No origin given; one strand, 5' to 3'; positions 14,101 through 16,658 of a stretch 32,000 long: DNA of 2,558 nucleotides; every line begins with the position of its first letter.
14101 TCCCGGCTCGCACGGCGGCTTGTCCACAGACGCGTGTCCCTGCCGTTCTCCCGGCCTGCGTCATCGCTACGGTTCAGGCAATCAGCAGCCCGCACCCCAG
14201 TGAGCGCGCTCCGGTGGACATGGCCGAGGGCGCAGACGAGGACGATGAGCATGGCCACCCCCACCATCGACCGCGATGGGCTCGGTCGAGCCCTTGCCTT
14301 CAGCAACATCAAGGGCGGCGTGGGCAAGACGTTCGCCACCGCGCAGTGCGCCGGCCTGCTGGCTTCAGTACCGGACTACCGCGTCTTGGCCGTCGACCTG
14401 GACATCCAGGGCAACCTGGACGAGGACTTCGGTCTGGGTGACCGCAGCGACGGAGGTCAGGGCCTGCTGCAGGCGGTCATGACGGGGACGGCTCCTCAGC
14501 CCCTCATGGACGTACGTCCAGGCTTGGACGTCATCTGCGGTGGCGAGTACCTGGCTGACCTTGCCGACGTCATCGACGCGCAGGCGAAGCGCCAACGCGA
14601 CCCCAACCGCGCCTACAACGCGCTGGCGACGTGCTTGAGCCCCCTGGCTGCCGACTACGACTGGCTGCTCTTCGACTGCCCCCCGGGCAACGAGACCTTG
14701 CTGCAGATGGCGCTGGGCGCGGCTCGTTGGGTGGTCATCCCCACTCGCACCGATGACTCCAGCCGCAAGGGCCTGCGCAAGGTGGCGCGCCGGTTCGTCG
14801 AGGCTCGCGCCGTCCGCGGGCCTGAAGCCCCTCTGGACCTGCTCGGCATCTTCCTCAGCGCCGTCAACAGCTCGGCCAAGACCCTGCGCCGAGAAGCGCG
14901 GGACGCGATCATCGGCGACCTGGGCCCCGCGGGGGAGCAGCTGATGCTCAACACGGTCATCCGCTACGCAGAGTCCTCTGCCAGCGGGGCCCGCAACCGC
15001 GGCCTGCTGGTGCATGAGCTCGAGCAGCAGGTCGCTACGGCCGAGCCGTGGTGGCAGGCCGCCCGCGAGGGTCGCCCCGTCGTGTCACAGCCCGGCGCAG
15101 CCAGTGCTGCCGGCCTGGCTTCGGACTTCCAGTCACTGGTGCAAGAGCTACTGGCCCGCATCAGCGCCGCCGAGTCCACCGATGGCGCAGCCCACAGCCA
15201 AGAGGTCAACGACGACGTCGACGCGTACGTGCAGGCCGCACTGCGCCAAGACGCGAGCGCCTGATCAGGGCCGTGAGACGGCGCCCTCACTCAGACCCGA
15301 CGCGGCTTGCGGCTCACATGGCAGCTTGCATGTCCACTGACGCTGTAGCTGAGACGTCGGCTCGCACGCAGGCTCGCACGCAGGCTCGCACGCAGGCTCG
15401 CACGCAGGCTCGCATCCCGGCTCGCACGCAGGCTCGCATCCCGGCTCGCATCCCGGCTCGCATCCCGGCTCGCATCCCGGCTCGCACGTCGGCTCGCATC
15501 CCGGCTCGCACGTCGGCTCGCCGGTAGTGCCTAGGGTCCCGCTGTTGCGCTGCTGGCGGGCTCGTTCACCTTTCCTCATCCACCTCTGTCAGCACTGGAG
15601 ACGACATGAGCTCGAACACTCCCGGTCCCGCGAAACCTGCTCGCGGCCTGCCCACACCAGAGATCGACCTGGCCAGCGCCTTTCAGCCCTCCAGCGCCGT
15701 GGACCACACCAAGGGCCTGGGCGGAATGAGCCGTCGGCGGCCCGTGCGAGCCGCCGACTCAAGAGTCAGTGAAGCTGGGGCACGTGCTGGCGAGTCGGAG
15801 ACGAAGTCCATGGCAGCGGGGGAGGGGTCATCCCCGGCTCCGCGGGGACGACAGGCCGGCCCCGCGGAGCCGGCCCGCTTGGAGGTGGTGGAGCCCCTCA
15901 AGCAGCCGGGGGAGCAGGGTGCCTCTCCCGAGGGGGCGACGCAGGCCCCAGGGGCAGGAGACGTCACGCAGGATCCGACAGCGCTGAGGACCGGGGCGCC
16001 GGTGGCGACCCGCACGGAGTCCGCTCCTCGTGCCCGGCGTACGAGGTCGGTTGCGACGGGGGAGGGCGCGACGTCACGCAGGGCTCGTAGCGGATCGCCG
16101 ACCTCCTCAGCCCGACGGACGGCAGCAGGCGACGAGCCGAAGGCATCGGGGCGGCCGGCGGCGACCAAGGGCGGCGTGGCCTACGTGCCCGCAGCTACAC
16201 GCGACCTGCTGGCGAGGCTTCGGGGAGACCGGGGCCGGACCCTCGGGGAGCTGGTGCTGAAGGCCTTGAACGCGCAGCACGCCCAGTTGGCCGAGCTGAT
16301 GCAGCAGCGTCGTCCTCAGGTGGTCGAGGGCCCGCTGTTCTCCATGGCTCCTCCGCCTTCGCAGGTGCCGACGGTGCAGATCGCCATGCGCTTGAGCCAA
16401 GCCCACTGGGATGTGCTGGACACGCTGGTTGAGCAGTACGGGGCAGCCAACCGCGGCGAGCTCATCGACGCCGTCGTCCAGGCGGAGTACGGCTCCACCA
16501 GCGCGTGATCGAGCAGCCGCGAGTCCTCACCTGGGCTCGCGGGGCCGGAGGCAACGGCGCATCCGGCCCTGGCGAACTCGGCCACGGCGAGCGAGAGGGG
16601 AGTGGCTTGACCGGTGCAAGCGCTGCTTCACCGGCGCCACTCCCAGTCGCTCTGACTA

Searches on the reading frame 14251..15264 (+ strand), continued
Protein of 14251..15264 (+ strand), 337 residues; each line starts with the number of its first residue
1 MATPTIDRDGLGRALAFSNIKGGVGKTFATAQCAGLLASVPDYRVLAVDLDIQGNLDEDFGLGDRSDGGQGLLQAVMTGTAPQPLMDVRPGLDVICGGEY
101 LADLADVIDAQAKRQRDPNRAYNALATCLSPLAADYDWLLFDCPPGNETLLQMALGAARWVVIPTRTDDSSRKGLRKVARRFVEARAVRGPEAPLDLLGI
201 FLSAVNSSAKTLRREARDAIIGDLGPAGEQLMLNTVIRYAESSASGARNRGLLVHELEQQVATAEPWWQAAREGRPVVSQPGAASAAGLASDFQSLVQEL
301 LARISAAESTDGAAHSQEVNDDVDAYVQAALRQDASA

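Call 86: get_annotated_region(hit=H23, flank=1500)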
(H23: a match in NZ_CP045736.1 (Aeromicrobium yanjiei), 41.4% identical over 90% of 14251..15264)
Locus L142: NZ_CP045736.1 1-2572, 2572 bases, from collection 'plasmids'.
description: Aeromicrobium yanjiei strain MF47 plasmid p001, complete sequence
organism: Aeromicrobium yanjiei (NCBI taxid 2662028)
taxonomy: Bacteria; Actinomycetota; Actinomycetes; Propionibacteriales; Nocardioidaceae; Aeromicrobium; Aeromicrobium yanjiei
host: -; source: plateau pika,cell culture; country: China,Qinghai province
typing (MOB-suite, as given by PLSDB): mobilizable; relaxase MOBP
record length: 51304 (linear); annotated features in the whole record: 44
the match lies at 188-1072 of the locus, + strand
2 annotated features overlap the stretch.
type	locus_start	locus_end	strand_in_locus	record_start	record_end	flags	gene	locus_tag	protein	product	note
CDS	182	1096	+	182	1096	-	-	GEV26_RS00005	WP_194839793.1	ParA family protein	-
CDS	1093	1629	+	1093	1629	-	-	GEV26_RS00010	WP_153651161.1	hypothetical protein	-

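Call 87: get_annotated_region(hit=H26, flank=1500)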
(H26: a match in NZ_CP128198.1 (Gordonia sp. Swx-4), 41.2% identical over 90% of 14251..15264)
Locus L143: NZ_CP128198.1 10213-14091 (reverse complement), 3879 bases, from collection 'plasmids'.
description: Gordonia sp. Swx-4 plasmid unnamed1, complete sequence
organism: Gordonia sp. Swx-4 (NCBI taxid 3029399)
taxonomy: Bacteria; Actinomycetota; Actinomycetes; Mycobacteriales; Gordoniaceae; Gordonia; Gordonia sp. Swx-4
host: -; source: cell culture,Sandstone of the Ordos Basin; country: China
typing (MOB-suite, as given by PLSDB): non-mobilizable
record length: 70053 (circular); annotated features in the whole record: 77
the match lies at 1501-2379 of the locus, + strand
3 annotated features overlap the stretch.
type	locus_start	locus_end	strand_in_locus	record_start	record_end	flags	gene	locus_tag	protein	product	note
CDS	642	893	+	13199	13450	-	-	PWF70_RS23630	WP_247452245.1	redoxin NrdH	-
CDS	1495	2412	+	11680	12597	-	-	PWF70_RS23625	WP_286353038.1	ParA family protein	-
CDS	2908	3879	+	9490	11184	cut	-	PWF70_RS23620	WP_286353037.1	hypothetical protein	-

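Call 88: get_annotated_region(hit=H27, flank=1500)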
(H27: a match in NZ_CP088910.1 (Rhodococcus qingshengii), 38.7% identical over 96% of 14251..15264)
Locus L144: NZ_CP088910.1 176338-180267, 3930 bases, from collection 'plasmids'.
description: Rhodococcus qingshengii strain VT6 plasmid pLP2, complete sequence
organism: Rhodococcus qingshengii (NCBI taxid 334542)
taxonomy: Bacteria; Actinomycetota; Actinomycetes; Mycobacteriales; Nocardiaceae; Rhodococcus; Rhodococcus qingshengii
host: -; source: cell culture,forest soil; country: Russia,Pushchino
typing (MOB-suite, as given by PLSDB): non-mobilizable
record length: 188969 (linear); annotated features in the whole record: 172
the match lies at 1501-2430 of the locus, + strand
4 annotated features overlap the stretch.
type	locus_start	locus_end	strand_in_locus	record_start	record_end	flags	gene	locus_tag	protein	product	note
CDS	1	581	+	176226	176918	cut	-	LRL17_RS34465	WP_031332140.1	hypothetical protein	-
CDS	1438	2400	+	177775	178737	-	-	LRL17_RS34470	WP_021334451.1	ParA family protein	-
CDS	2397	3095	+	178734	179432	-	-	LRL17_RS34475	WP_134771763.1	hypothetical protein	-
CDS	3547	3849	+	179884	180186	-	-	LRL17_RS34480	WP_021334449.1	hypothetical protein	-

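Call 89: get_annotated_region(hit=H28, flank=1500)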
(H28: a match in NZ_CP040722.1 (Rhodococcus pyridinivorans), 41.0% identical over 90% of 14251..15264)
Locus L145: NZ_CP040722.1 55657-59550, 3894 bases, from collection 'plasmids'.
description: Rhodococcus pyridinivorans strain YF3 plasmid unnamed3, complete sequence
organism: Rhodococcus pyridinivorans (NCBI taxid 103816)
taxonomy: Bacteria; Actinomycetota; Actinomycetes; Mycobacteriales; Nocardiaceae; Rhodococcus; Rhodococcus pyridinivorans
host: -; source: prokaryote,Quinoline-degrading denitrifying bioreactor; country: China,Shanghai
typing (MOB-suite, as given by PLSDB): conjugative; relaxase MOBF,MOBP; mating-pair formation MPF_T
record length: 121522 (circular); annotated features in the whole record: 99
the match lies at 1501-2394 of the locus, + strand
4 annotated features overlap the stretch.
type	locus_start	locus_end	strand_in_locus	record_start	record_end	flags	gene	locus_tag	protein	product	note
CDS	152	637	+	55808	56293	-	-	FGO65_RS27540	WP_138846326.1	helix-turn-helix transcriptional regulator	-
CDS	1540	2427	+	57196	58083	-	-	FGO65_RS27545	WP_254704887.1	ParA family protein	-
CDS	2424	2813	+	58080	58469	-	-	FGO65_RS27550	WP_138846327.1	hypothetical protein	-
CDS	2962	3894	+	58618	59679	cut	-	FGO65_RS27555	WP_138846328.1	DUF2637 domain-containing protein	-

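Call 90: get_annotated_region(hit=H20, flank=1500)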
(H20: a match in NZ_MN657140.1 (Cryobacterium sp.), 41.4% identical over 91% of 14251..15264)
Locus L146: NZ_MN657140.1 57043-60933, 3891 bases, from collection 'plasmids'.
description: Cryobacterium sp. strain ANT_H26B plasmid pA26BH1, complete sequence
organism: Cryobacterium sp. (NCBI taxid 1926290)
taxonomy: Bacteria; Actinomycetota; Actinomycetes; Micrococcales; Microbacteriaceae; Cryobacterium; Cryobacterium sp.
host: -; source: -; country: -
typing (MOB-suite, as given by PLSDB): non-mobilizable
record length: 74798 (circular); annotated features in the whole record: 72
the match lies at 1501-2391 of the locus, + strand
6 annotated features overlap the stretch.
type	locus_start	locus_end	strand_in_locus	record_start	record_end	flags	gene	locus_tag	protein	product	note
CDS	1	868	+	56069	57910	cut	-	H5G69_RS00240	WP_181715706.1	hypothetical protein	-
CDS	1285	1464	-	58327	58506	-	-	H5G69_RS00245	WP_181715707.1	hypothetical protein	-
CDS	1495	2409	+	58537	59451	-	-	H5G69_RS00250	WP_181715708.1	ParA family protein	-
CDS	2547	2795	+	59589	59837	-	-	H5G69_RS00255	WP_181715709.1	hypothetical protein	-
CDS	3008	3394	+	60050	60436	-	-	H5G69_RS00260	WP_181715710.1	hypothetical protein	-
CDS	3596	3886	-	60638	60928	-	-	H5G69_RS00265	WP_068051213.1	hypothetical protein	-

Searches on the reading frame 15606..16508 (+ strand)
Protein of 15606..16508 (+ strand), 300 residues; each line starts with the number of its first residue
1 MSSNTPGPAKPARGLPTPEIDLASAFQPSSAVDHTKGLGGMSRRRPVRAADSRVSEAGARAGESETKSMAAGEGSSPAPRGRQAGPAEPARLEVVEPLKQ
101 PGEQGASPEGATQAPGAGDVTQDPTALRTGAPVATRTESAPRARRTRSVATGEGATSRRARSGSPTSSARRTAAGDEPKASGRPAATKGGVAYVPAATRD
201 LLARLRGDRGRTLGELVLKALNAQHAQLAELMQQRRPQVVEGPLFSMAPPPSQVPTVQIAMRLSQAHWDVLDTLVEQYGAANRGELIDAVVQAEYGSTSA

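Call 7: search_protein_families(library=pfam, proteins=[window:15606-16508:+], max_evalue=0.01)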
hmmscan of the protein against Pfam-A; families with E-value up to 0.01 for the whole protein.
window:15606-16508:+ (300 aa): 0 families

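Call 40: search_solved_structures(query=A1, max_evalue=10, show_alignments=3)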
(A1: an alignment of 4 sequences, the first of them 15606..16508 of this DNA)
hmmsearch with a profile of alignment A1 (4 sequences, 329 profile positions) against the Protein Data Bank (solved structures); distinct sequences matched with E-value up to 10: 0.

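Call 41: find_homologous_proteins(query=window:15606-16508:+, max_evalue=0.001)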
Query window:15606-16508:+ (300 aa): 3 proteins with E <= 0.001 among 8000 candidates.
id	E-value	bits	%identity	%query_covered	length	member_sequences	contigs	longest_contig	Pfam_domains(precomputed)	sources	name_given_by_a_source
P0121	8.7e-122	424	75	100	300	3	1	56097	-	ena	-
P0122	9.4e-113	394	72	99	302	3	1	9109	-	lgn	-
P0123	5.3e-110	385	70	99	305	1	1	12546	-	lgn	-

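Call 42: find_encoding_contigs(protein=P0121, flank=10000, max_places=1)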
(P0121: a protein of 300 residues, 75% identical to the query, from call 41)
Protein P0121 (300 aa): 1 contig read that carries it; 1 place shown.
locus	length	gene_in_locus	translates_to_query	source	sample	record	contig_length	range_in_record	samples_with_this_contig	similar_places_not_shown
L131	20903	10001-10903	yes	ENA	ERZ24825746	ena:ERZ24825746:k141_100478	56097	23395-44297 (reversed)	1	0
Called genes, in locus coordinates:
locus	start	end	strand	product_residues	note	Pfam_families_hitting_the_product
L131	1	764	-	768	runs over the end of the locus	-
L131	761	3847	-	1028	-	PF12846:AAA_10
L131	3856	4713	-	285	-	-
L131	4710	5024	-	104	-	-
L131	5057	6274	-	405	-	PF12642:TpcC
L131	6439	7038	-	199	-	-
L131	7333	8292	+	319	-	-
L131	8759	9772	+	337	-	PF01656:CbiA, PF06564:CBP_BcsQ (weak), PF09140:MipZ (faint), PF13614:AAA_31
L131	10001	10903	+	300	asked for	-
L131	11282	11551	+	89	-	-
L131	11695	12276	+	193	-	-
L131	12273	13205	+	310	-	-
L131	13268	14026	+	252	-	PF08666:SAF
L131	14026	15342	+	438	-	-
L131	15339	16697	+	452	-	PF13191:AAA_16 (faint), PF00005:ABC_tran (faint), PF13401:AAA_22 (faint), PF00437:T2SSE, PF12775:AAA_7 (weak)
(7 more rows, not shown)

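Call 43: find_encoding_contigs(protein=P0122, flank=10000, max_places=1)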
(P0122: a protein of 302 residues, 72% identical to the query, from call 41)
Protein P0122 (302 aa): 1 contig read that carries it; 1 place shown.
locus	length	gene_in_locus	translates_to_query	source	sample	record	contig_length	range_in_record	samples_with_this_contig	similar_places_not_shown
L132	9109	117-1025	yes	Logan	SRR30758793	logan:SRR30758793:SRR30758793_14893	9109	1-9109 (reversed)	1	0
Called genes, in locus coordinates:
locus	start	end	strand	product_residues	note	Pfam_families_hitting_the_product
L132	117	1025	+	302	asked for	-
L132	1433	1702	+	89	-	-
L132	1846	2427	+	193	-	-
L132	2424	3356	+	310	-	-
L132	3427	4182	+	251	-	PF08666:SAF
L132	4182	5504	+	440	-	-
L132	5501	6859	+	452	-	PF13191:AAA_16 (faint), PF13401:AAA_22 (faint), PF00437:T2SSE, PF12775:AAA_7 (faint), PF00005:ABC_tran (faint)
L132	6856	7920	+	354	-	-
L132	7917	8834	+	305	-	-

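Call 44: find_encoding_contigs(protein=P0123, flank=10000, max_places=1)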
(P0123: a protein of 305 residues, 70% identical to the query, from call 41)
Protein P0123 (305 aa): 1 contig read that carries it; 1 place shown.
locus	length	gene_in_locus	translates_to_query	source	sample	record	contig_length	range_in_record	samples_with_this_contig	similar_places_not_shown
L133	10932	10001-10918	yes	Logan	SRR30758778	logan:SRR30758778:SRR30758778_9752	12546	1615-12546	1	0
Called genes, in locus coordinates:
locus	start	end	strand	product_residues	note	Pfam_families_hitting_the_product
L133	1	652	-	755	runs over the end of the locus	?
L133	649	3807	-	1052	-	PF12846:AAA_10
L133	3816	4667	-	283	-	-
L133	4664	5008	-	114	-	-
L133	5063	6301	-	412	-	PF12642:TpcC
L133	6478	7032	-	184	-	-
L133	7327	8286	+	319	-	-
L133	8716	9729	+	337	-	PF01656:CbiA, PF06564:CBP_BcsQ (weak), PF09140:MipZ (faint), PF13614:AAA_31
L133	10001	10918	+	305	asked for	-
